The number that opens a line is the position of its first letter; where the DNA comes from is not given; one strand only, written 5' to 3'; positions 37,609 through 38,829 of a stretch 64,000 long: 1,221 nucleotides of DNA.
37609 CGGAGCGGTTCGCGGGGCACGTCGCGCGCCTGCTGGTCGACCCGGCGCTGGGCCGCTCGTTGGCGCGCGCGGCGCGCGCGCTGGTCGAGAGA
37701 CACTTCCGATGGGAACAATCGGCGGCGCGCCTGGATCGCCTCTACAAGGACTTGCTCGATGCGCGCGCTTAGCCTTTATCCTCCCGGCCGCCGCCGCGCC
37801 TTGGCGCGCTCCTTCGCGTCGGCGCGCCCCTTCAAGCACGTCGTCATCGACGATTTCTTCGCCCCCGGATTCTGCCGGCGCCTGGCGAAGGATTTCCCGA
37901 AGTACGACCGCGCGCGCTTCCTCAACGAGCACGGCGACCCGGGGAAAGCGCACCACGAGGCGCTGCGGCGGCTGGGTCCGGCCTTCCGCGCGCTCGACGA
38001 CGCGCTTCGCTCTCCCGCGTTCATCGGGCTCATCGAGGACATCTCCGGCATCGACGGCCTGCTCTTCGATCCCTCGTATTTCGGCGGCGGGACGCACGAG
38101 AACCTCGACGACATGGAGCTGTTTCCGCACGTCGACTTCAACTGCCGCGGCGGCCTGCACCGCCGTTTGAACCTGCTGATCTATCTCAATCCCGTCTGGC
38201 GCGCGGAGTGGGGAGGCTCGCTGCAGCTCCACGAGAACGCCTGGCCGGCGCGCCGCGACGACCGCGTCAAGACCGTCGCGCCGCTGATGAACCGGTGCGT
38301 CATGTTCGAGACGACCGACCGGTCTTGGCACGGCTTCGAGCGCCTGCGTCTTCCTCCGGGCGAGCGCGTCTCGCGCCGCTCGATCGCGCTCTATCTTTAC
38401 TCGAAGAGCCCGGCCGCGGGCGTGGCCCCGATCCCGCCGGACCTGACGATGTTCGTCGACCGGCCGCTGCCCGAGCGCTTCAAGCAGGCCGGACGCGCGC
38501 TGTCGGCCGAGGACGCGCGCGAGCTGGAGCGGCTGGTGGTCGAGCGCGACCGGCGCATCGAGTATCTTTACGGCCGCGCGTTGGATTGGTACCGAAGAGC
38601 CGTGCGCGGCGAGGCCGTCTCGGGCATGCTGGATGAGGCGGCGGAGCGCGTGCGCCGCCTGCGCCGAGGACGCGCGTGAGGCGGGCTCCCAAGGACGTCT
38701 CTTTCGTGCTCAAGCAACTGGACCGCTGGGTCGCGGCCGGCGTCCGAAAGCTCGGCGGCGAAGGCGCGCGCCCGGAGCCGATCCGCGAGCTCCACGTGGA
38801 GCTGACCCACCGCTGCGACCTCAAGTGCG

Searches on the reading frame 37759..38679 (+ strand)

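Call 58: search_protein_families(library=pfam, proteins=[window:37759-38679:+], max_evalue=0.0001)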
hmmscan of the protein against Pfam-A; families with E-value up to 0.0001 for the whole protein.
window:37759-38679:+ (306 aa): 2 families
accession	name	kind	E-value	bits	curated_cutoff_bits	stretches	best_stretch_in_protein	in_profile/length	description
PF13640.12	2OG-FeII_Oxy_3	-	1e-14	55.7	27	1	119-213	10-97/98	2OG-Fe(II) oxygenase superfamily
PF13661.12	2OG-FeII_Oxy_4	-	2.2e-10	41.3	27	1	130-196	20-84/98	2OG-Fe(II) oxygenase superfamily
